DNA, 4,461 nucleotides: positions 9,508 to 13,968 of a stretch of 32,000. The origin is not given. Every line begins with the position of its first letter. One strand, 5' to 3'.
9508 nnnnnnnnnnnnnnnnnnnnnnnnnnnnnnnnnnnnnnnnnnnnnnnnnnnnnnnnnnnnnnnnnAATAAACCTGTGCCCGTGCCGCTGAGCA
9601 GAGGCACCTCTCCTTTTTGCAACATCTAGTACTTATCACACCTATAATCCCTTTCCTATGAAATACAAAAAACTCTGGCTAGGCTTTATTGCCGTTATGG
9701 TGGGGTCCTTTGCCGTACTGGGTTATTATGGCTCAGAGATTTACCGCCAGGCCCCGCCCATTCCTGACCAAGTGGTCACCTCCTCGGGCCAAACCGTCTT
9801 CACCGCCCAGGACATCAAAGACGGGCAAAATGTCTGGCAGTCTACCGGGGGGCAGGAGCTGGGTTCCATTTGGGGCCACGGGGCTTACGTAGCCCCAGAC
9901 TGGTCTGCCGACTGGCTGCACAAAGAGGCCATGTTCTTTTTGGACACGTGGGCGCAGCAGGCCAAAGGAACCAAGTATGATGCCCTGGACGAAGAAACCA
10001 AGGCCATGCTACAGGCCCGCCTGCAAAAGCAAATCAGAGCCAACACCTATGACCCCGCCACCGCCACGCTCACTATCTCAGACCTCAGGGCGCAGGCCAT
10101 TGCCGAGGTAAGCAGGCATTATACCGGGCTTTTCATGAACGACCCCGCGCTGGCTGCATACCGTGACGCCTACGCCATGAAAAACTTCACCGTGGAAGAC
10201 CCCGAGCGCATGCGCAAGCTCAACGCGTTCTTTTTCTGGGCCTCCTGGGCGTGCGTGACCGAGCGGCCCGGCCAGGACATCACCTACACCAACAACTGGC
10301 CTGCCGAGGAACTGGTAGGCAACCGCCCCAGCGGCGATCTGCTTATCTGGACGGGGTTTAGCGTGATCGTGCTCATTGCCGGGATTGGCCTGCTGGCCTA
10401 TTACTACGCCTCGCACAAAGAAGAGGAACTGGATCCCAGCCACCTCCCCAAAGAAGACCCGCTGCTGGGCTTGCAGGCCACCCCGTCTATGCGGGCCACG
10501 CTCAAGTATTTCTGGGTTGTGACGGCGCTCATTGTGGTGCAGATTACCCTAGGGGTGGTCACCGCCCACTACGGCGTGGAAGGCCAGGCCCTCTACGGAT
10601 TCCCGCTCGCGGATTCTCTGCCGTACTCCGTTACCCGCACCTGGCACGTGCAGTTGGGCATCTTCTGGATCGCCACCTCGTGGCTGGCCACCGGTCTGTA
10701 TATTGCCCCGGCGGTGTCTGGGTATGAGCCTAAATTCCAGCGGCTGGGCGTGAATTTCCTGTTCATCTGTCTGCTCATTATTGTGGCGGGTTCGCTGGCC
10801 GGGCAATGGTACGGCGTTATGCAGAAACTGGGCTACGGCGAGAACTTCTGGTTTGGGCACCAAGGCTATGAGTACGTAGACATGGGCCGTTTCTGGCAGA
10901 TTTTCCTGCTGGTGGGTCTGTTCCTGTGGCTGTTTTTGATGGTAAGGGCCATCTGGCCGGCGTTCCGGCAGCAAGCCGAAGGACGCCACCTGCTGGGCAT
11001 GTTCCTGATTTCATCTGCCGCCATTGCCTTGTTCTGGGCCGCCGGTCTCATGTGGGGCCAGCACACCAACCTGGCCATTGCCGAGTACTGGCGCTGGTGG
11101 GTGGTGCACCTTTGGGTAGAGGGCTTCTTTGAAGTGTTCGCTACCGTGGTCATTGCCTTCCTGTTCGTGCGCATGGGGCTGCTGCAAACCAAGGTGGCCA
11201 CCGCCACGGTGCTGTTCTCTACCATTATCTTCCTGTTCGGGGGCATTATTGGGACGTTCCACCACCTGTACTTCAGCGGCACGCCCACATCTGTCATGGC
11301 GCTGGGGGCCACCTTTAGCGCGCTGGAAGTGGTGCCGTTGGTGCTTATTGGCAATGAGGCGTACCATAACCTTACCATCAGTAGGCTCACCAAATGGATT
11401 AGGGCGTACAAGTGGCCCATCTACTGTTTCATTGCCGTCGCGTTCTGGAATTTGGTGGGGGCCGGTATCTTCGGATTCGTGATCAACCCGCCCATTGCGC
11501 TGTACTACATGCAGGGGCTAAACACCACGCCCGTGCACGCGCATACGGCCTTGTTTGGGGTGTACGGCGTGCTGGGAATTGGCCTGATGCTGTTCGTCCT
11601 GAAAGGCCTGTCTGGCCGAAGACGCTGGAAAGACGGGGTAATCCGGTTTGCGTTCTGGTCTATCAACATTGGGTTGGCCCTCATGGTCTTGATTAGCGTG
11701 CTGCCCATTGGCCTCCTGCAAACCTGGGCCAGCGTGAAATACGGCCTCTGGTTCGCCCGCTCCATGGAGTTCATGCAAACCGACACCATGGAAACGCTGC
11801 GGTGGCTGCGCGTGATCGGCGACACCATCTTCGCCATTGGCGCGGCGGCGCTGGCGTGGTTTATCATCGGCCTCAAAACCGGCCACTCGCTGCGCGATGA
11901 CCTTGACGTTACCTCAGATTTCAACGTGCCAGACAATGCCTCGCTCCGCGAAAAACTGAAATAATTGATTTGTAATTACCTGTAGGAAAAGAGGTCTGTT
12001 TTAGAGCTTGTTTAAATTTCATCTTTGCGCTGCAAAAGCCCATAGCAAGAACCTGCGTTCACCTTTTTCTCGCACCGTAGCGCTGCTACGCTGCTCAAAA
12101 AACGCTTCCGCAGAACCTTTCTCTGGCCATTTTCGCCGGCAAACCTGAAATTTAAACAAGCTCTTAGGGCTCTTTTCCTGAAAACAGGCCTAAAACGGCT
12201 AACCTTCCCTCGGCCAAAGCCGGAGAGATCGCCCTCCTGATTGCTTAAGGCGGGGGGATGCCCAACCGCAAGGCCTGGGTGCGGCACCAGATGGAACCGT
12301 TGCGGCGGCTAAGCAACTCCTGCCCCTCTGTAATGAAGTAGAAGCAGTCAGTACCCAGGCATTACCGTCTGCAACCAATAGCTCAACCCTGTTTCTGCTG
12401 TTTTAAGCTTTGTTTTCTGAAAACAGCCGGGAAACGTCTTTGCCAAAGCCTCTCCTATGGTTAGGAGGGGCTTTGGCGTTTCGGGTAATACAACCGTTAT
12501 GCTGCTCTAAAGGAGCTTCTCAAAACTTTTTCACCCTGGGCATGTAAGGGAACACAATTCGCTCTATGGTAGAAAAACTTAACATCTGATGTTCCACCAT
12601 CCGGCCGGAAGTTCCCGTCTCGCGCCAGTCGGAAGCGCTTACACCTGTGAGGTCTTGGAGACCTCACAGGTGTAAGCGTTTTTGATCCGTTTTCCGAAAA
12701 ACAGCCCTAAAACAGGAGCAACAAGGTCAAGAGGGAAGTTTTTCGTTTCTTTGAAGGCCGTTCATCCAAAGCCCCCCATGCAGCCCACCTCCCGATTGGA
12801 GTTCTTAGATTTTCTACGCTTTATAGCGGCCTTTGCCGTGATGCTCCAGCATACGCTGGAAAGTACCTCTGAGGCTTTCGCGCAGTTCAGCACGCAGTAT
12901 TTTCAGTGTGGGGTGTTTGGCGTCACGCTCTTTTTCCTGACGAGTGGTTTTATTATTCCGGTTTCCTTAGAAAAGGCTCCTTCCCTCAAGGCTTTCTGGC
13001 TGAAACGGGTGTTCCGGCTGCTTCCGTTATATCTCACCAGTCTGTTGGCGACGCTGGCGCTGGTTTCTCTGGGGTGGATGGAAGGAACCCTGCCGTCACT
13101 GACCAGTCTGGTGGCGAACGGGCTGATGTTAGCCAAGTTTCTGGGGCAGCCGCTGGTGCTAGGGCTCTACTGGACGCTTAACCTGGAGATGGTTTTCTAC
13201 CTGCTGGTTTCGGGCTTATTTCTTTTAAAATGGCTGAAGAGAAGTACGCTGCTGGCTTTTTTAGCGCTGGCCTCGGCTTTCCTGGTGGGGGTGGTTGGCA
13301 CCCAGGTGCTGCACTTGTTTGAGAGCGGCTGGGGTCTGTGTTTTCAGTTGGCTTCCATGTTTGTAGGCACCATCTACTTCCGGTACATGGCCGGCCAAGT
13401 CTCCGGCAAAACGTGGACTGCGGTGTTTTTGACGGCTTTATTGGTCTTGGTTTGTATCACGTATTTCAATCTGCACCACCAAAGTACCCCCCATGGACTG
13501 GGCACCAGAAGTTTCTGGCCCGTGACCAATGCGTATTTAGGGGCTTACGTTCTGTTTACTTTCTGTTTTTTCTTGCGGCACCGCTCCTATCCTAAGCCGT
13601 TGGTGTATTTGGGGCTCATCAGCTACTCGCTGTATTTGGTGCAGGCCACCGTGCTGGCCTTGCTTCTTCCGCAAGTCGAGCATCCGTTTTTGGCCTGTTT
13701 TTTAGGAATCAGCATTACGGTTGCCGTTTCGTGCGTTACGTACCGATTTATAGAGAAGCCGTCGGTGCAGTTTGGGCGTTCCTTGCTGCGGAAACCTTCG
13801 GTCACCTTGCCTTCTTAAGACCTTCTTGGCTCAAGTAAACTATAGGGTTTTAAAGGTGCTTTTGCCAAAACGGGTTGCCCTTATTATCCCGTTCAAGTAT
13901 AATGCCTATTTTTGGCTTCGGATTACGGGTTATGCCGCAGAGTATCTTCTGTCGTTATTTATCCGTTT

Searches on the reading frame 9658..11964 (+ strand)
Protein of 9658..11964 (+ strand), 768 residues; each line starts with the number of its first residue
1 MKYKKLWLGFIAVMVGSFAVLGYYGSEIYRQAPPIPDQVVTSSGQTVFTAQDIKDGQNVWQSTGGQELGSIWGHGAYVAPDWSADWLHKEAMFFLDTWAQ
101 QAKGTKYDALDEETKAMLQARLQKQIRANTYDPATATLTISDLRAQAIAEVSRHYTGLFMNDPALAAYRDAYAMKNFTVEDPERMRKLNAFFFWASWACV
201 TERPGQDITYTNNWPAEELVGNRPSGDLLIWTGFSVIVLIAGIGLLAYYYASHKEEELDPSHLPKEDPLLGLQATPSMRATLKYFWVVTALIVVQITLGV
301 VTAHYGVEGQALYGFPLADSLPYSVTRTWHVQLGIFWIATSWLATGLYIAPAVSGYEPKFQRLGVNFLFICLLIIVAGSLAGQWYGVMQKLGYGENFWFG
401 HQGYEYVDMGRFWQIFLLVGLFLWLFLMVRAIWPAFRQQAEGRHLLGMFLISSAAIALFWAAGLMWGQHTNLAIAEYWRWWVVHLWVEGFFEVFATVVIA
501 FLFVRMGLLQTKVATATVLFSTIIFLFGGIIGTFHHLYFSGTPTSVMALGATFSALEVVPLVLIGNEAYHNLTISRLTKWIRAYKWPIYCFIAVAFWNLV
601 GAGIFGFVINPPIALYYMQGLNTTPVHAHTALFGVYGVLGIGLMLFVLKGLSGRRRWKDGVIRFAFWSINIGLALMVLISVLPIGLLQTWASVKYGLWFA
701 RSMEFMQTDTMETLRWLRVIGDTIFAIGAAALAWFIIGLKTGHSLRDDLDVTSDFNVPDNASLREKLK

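Call 3: search_protein_families(library=pfam, proteins=[window:9658-11964:+], max_evalue=0.1)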
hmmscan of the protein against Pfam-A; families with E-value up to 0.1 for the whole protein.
window:9658-11964:+ (768 aa): 2 families
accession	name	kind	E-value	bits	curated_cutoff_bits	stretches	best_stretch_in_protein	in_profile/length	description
PF22085.1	NorB_cytochrome_c-like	-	1.5e-75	253.9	29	1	36-216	1-181/181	Nitric oxide reductase subunit B, cytochrome c-like domain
PF00115.25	COX1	-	1.9e-62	212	34.8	1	280-724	2-436/436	Cytochrome C and Quinol oxidase polypeptide I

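Call 4: search_protein_families(library=ncbifam, proteins=[window:9658-11964:+], max_evalue=0.1)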
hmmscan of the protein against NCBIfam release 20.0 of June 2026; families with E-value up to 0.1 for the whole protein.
window:9658-11964:+ (768 aa): 1 family
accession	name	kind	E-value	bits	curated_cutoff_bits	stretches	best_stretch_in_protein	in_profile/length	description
TIGR04527.1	mycoplas_twoTM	subfamily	0.06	13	125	0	583-623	8-48/248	MG_279/MG_280 family protein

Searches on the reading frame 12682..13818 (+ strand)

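Call 3: search_protein_families(library=pfam, proteins=[window:12682-13818:+], max_evalue=0.1)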
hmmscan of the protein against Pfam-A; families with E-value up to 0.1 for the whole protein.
window:12682-13818:+ (378 aa): 1 family
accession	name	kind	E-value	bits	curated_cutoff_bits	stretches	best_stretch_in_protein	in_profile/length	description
PF01757.29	Acyl_transf_3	-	1e-27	97.6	31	1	40-355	2-326/326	Acyltransferase domain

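Call 4: search_protein_families(library=ncbifam, proteins=[window:12682-13818:+], max_evalue=0.1)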
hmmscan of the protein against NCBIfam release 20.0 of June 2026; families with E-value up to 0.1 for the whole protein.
window:12682-13818:+ (378 aa): 0 families
